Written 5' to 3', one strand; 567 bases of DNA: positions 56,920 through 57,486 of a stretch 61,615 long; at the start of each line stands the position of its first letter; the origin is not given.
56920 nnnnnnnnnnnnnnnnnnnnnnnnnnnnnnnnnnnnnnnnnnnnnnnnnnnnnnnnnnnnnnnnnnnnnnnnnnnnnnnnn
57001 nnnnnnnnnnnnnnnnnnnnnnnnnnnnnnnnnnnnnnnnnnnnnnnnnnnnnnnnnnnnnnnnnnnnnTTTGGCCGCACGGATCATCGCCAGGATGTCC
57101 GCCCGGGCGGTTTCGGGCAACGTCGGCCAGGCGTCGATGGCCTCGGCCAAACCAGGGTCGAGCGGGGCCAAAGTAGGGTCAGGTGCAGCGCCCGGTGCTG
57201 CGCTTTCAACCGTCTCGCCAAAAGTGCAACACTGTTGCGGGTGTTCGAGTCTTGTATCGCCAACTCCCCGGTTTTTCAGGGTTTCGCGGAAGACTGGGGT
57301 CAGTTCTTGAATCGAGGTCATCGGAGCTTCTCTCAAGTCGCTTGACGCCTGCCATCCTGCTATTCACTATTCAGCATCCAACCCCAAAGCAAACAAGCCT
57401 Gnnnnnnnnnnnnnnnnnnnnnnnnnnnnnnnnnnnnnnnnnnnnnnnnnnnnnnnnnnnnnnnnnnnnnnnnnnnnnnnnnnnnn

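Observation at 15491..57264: A 19-nt exact (21/22) direct repeat of the tRNA-Val 3' end brackets a ~41.7-kb segment that includes the giant gene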

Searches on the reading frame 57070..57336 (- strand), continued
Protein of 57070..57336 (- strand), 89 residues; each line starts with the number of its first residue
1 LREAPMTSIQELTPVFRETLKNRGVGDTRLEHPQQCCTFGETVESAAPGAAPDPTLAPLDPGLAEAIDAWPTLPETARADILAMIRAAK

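Call 55: search_protein_families(library=pfam, proteins=[L129:4161-5954:+, L119:6132-7661:+, L120:3-455:+, L129:5954-7198:+, L096:4125-8813:+, L118:8630-9802:-, L118:8441-9478:+, L127:8466-9989:+, L122:9149-9790:-, L126:8836-9606:+], max_evalue=0.001)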
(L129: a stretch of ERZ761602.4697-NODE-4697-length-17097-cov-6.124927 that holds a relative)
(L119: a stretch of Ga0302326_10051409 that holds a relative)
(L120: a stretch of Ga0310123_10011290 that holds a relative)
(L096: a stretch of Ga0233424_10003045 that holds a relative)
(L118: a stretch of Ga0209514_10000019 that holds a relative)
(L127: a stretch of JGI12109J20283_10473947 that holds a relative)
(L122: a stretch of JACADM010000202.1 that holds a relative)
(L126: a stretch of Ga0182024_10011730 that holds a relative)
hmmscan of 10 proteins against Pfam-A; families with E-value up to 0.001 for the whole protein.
L129:4161-5954:+ (598 aa): 2 families
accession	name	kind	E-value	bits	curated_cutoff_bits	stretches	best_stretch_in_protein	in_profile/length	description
PF00589.27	Phage_integrase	-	8.9e-17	61.8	27.1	1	272-446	3-170/172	Phage integrase family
PF02899.23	Phage_int_SAM_1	-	0.00018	22.1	22.3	0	195-246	34-83/83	Phage integrase, N-terminal SAM-like domain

L119:6132-7661:+ (510 aa): 1 family
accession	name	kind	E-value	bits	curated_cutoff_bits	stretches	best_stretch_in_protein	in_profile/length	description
PF00589.27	Phage_integrase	-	3.5e-16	59.9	27.1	1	223-418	3-170/172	Phage integrase family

L120:3-455:+ (151 aa): 1 family
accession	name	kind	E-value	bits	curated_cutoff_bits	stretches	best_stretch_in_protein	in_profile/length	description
PF00589.27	Phage_integrase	-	2.5e-06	27.8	27.1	1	1-41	129-168/172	Phage integrase family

L129:5954-7198:+ (415 aa): 1 family
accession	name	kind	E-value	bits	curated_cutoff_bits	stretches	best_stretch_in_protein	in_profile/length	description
PF07433.17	DUF1513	-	1.1e-33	117.1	27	1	116-376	6-277/304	Protein of unknown function (DUF1513)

L096:4125-8813:+ (1563 aa): 2 families
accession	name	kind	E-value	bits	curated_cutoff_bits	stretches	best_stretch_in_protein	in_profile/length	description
PF25794.1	SACS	-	1.3e-14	55.1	32.8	1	34-136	20-124/247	Sacsin domain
PF13020.12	NOV_C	-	1.9e-13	50.7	22.1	1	1436-1518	5-86/91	Protein NO VEIN, C-terminal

L118:8630-9802:- (391 aa): 1 family
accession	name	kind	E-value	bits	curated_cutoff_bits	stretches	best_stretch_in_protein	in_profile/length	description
PF01833.30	TIG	-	6.7e-10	39.3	20.9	1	210-280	10-72/84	IPT/TIG domain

L118:8441-9478:+ (346 aa): 0 families

L127:8466-9989:+ (508 aa): 0 families

L122:9149-9790:- (214 aa): 1 family
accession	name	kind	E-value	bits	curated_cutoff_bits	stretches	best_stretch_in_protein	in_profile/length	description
PF07494.17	Reg_prop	-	3.2e-10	39.4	20.4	1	55-78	1-24/24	Two component regulator propeller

L126:8836-9606:+ (257 aa): 0 families

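Call 63: search_protein_families(library=pfam, proteins=[L127:16228-18114:+, L127:14733-16073:+, L127:12697-13944:+, L127:14104-14733:+, L122:12748-13740:+, L122:12858-13850:+, L122:12101-12745:+, L122:10619-11131:-, L119:4920-5465:+, L129:258-848:-], max_evalue=0.001)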
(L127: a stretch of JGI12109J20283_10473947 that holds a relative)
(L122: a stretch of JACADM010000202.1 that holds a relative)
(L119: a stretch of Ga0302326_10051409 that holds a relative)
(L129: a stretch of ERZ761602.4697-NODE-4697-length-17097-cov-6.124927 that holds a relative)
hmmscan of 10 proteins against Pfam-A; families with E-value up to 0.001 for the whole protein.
L127:16228-18114:+ (629 aa): 1 family
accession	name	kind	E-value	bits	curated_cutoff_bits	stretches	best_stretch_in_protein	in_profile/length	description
PF00589.27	Phage_integrase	-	3e-13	50.3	27.1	1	248-410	29-168/172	Phage integrase family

L127:14733-16073:+ (447 aa): 1 family
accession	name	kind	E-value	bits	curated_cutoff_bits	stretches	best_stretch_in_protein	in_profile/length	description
PF13730.12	HTH_36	-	7.2e-10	39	25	1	16-70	2-55/55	Helix-turn-helix domain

L127:12697-13944:+ (416 aa): 0 families

L127:14104-14733:+ (210 aa): 0 families

L122:12748-13740:+ (331 aa): 1 family
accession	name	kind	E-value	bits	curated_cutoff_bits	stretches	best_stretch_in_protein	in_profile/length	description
PF20465.4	MmeI_hel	-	0.00057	21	27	1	1-30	8-38/75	MmeI, helicase spacer domain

L122:12858-13850:+ (331 aa): 0 families

L122:12101-12745:+ (215 aa): 0 families

L122:10619-11131:- (171 aa): 0 families

L119:4920-5465:+ (182 aa): 0 families

L129:258-848:- (197 aa): 0 families

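Call 67: find_encoding_contigs(protein=P0121, flank=10000, max_places=10)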
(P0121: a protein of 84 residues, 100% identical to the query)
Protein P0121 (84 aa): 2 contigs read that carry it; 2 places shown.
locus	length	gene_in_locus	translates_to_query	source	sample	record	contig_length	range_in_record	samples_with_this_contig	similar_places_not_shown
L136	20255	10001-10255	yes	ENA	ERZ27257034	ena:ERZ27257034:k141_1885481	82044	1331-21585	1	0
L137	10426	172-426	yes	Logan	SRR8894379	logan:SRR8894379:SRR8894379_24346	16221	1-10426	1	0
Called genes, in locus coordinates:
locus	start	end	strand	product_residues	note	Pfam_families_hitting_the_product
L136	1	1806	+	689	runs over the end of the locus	-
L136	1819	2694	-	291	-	-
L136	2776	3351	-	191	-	PF04264:YceI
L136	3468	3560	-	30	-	-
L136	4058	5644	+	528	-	PF02321:OEP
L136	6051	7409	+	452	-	PF25917:BSH_RND (weak), PF25954:Beta-barrel_RND_2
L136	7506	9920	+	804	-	PF00005:ABC_tran, PF13304:AAA_21 (faint), PF12704:MacB_PCD, PF02687:FtsX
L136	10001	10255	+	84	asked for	-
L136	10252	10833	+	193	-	PF13358:DDE_3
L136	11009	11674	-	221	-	-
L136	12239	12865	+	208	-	PF16261:DUF4915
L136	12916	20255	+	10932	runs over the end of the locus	-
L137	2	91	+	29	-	?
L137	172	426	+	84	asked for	-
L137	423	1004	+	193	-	PF13358:DDE_3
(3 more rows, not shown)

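Call 71: search_protein_families(library=phrogs, max_evalue=0.1, proteins=[P0121, P0122, P0123, P0124])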
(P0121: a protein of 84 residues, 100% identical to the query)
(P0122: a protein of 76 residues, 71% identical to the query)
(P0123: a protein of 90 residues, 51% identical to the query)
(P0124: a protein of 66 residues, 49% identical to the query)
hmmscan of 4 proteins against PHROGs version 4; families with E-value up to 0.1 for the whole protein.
P0121 (84 aa): 0 families

P0122 (76 aa): 1 family
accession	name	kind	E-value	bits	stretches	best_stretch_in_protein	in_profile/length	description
phrog_27063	-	tail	0.051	14.2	1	2-67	99-162/306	pilot protein for DNA ejection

P0123 (90 aa): 0 families

P0124 (66 aa): 0 families

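Call 72: search_protein_families(library=ncbifam, max_evalue=0.1, proteins=[P0121, P0122, P0123, P0124])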
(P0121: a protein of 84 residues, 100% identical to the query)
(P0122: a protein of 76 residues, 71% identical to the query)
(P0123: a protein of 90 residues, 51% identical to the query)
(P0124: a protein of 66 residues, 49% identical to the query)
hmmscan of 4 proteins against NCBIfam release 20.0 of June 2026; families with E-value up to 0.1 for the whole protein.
P0121 (84 aa): 0 families

P0122 (76 aa): 0 families

P0123 (90 aa): 0 families

P0124 (66 aa): 0 families

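Call 83: search_protein_representatives(alignment_id=A1)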
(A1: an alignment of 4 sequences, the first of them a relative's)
Query: 4 sequences, 65 profile positions. Proteins with E-value up to 0.001 (for the whole library): 4651; up to 1e-10: 284; up to 1e-30: 0. The best 150 are listed.
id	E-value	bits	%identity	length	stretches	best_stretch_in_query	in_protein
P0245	3.5e-22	94.2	-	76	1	1-65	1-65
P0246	3.7e-22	94.1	-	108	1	1-64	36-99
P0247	8.5e-21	89.7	-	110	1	1-64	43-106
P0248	2.4e-20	88.3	-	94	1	1-64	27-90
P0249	5.7e-20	87.1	-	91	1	4-65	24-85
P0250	1.3e-19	86.0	-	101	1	1-65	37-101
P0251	1.4e-19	85.8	-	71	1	9-64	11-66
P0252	2.7e-19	84.9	-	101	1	3-64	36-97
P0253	2.9e-19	84.8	-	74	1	1-64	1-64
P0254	2.2e-18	82.0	-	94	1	1-63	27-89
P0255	2.3e-17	78.7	-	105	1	4-65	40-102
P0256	3.6e-17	78.1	-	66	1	1-64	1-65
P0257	3.8e-17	78.0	-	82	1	5-64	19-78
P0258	5.9e-17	77.4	-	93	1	14-64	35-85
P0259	6.3e-17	77.3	-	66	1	1-65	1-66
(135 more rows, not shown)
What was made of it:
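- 57067..57336 (-): Small ORF of 89 aa (called as 84 aa from 57321), the terminal gene of the integrative element. Its 5' part is antisense to the tRNA fragment. Its C-terminus carries the conserved motif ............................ 4651 cluster representatives (call 83).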

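Call 87: list_cluster_members(proteins=[P0121, P0001, P0122, P0124])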
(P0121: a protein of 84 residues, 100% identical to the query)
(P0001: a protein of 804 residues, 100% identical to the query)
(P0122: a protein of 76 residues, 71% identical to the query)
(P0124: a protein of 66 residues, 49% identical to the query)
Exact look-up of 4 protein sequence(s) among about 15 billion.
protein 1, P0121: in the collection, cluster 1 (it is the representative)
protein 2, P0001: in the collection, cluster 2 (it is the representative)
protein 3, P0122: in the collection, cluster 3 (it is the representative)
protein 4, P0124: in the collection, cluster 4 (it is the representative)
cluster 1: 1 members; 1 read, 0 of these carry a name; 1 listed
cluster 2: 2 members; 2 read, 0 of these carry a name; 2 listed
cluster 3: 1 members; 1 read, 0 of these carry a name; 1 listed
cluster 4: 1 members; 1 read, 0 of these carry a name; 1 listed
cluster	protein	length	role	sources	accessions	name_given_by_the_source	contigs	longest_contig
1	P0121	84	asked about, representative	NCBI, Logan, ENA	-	-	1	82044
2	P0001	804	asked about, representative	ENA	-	-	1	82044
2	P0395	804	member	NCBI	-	-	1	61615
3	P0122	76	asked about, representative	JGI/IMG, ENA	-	-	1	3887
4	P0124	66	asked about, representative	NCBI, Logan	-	-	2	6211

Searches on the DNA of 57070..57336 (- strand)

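Call 59: search_rna_families(sources=[L089, L091, L092, L094, L095, L098, L099, L100, L101, L102, L103, L104, L105, L107, L108, L110, L111, L114, L115, L116], threshold=evalue, max_evalue=1)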
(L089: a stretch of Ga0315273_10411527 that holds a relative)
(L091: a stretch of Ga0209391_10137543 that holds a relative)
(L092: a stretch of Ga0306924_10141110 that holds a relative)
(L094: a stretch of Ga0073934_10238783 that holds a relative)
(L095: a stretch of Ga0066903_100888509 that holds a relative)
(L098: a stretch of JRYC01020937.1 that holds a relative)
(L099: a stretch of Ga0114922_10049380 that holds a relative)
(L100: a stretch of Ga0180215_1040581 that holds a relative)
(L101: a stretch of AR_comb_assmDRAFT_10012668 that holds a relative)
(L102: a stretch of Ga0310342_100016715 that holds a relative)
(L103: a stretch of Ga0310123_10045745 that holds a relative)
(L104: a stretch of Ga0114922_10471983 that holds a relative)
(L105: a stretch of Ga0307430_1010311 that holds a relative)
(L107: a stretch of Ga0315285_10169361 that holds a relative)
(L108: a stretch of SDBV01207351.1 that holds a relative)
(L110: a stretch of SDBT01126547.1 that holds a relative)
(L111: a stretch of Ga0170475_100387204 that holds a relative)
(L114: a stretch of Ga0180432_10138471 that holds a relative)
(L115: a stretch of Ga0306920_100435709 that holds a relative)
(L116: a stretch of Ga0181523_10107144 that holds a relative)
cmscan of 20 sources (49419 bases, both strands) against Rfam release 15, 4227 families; matches with E-value up to 1: 6.
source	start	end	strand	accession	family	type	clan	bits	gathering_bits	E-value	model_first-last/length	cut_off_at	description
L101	2334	2385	-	RF00023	tmRNA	Gene;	CL00001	35.5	47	9.5e-11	1-374/374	no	transfer-messenger RNA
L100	2083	2149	-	RF00005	tRNA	Gene; tRNA;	CL00001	31.4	29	0.01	1-71/71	no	tRNA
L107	62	115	-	RF00005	tRNA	Gene; tRNA;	CL00001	27.7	29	0.11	8-63/71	no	tRNA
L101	2336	2385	+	RF04354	Plastid-ycf2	Cis-reg;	-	24.9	65.7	0.7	1-75/75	no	Plastid-ycf2 5UTR RNA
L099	483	530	+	RF02975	DUF3800-XI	Gene; sRNA;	-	22.9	37.8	0.53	1-48/48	no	DUF3800-XI RNA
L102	2345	2359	-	RF00023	tmRNA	Gene;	CL00001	13.6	47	0.17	348-362/374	no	transfer-messenger RNA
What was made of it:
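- Tried and rejected: This had low sensitivity: it found only L100, L107 and a tmRNA fragment in L101 (call 59).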
